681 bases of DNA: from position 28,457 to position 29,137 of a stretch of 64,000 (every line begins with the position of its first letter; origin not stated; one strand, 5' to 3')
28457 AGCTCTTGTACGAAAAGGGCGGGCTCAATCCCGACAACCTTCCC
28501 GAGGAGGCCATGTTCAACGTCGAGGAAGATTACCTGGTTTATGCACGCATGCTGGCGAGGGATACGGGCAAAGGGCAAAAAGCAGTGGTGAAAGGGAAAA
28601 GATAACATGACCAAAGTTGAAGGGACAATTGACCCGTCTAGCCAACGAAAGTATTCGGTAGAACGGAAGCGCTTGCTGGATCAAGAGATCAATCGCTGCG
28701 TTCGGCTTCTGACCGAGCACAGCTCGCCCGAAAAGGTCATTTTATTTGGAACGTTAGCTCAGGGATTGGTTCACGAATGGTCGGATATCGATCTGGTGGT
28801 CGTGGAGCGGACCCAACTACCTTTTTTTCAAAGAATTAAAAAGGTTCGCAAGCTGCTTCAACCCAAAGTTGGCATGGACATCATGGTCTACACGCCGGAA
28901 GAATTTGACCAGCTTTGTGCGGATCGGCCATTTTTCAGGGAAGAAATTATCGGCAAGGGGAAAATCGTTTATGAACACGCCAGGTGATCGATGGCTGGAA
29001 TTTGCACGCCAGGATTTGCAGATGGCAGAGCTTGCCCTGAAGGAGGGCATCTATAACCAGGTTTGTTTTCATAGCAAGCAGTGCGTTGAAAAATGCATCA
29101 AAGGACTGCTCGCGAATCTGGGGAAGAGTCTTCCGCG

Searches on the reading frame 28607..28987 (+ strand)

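Call 46: search_protein_families(library=pfam, proteins=[window:28607-28987:+], max_evalue=0.00001)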
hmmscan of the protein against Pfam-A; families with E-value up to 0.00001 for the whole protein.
window:28607-28987:+ (126 aa): 2 families
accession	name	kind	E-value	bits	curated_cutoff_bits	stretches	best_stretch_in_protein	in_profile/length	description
PF18765.7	Polbeta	-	1.9e-09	38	26.9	1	30-124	2-90/93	Polymerase beta, Nucleotidyltransferase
PF01909.29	NTP_transf_2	-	1e-08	35.9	21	1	35-115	8-87/93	Nucleotidyltransferase domain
